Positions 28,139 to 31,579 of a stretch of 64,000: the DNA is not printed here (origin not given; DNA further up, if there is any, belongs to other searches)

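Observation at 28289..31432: Methyltransferase / coiled-coil / GT2 / GT4 on one 1047-aa chain: candidate terminator, ruler and polymerase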

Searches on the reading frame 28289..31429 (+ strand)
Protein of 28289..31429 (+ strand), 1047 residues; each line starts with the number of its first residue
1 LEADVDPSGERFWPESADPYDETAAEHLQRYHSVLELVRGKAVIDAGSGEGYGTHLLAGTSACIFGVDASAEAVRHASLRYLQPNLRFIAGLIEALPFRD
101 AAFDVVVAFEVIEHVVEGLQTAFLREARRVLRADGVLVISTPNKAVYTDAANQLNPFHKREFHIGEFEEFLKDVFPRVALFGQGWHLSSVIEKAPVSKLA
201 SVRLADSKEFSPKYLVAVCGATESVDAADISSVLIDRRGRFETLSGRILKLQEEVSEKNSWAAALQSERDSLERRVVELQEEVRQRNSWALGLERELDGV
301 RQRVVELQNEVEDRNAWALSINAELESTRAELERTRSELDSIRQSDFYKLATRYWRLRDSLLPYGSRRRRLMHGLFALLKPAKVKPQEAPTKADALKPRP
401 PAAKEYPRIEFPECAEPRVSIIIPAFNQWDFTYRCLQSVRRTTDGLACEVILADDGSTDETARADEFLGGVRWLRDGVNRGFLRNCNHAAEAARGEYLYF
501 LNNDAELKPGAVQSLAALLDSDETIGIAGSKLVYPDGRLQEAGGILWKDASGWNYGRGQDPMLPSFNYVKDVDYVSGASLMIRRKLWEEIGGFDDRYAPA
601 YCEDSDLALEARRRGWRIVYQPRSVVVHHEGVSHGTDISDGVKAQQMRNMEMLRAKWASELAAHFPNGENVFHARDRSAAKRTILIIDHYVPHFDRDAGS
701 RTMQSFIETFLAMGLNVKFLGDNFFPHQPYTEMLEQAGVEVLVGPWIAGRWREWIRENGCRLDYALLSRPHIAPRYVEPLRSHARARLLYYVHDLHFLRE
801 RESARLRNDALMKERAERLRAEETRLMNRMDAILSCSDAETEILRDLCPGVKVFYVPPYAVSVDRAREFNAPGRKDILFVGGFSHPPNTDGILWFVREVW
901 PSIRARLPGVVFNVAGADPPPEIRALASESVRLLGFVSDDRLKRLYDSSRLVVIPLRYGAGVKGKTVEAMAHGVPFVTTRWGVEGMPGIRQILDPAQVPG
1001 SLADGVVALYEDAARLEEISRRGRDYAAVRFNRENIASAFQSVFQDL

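Call 3: search_protein_families(library=pfam, proteins=[window:28289-31429:+], max_evalue=0.1)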
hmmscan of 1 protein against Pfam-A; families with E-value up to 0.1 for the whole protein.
window:28289-31429:+ (1047 aa): 22 families
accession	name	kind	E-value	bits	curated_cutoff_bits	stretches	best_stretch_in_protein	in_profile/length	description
PF00535.33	Glycos_transf_2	-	6.4e-26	91.7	23.3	1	420-585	1-163/168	Glycosyl transferase family 2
PF13692.12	Glyco_trans_1_4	-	1.3e-24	87.5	27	1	875-1012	2-142/142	Glycosyl transferases group 1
PF08241.18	Methyltransf_11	-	1.2e-18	67.9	21.2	1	45-139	2-95/95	Methyltransferase domain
PF13847.12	Methyltransf_31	-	2.3e-17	63.5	27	1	39-147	3-123/145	Methyltransferase domain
PF13649.12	Methyltransf_25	-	7.1e-17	62.3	27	1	43-135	1-97/97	Methyltransferase domain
PF13641.12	Glyco_tranf_2_3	-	1.1e-14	55.5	27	1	417-631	1-214/230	Glycosyltransferase like family 2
PF13489.12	Methyltransf_23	-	4.4e-12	46.5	27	1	35-156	16-133/164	Methyltransferase domain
PF08242.18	Methyltransf_12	-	3.1e-10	41.1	30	1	45-137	2-98/98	Methyltransferase domain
PF13632.12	Glyco_trans_2_3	-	3e-08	34.1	27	1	556-634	53-127/198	Glycosyl transferase family group 2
PF13524.12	Glyco_trans_1_2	-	4.3e-07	30.4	25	1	905-1028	10-130/144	Glycosyl transferase-like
PF00534.26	Glycos_transf_1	-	1.7e-06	28.1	26.4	1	871-983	12-124/172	Glycosyl transferases group 1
PF02353.26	CMAS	-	2.2e-06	27.6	27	1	20-176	43-191/273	Mycolic acid cyclopropane synthetase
PF10111.15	Glyco_tranf_2_2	-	1.4e-05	25.2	27.3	1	447-608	29-196/276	Glycosyltransferase like family 2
PF13506.12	Glyco_transf_21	-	1.5e-05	25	21.7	1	484-627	20-153/174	Glycosyl transferase family 21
PF08003.17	Methyltransf_9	-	6.8e-05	22.4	23.8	1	29-141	105-219/315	Protein of unknown function (DUF1698)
PF13439.12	Glyco_transf_4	-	0.015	15.8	28.5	1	743-854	56-160/170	Glycosyltransferase Family 4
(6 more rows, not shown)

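Call 4: search_protein_families(library=ncbifam, proteins=[window:28289-31429:+], max_evalue=0.1)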
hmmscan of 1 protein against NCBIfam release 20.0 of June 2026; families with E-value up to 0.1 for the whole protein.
window:28289-31429:+ (1047 aa): 74 families (the best 25 are shown)
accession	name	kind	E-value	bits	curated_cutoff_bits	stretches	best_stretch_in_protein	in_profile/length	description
TIGR03087.1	stp1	hypoth_equivalog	6.2e-29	101.4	316.65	1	811-1045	154-395/397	TIGR03087 family PEP-CTERM/XrtA system glycosyltransferase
TIGR03965.1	mycofact_glyco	equivalog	2.3e-25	89.4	280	1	416-629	73-281/467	mycofactocin biosynthesis glycosyltransferase MftF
TIGR04283.1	glyco_like_mftF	equivalog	6.8e-17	61.8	182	2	419-523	1-102/221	TIGR04283 family arsenosugar biosynthesis glycosyltransferase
TIGR01983.1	UbiG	equivalog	9.7e-15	54.5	102.95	1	36-146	46-158/228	bifunctional 2-polyprenyl-6-hydroxyphenol methylase/3-demethylubiquinol 3-O-methyltransferase UbiG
NF045667.1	MTase_DVU1556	equivalog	7.8e-14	51.6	155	1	29-140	12-120/213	DVU_1556 family methyltransferase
NF041875.1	EPS_EpsD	equivalog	2.7e-12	46.8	370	1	419-629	1-207/325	exopolysaccharide biosynthesis glycosyltransferase EpsD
NF045823.1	PthPhpthDimycoMt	equivalog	2.9e-12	46.3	300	1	19-138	44-165/256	phthiotriol/phenolphthiotriol dimycocerosates methyltransferase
NF045825.1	FAmtase_mtf2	equivalog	6.9e-12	45.1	400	1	20-139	37-158/248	fatty-acid O-methyltransferase Mtf2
NF041537.1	ArsM_AhpD_UU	exception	5.1e-11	41.9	510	1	34-140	71-181/345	arsenite methyltransferase/AhpD domain selenoprotein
NF008823.0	PRK11873.1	subfamily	5.9e-11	42.4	263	1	35-140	73-182/272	arsenite methyltransferase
NF047649.1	MTase_UXPK_star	exception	1.2e-10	40.9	460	1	34-140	72-182/283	methyltransferase/UXPK-star double selenoprotein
TIGR03937.1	PgaC_IcaA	equivalog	6.7e-10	38.5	422.3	1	415-526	43-157/407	poly-beta-1,6-N-acetyl-D-glucosamine synthase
NF007482.0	PRK10073.1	equivalog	2.5e-09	36.6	423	1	416-522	5-113/334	glycosyltransferase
NF043040.1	corrin_prot_MT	hypoth_equivalog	4.7e-09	36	180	1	31-140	31-148/216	corrinoid protein-associated methyltransferase CpaM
TIGR02072.1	BioC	equivalog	9.3e-09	35.4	184.95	1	32-144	21-137/244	malonyl-ACP O-methyltransferase BioC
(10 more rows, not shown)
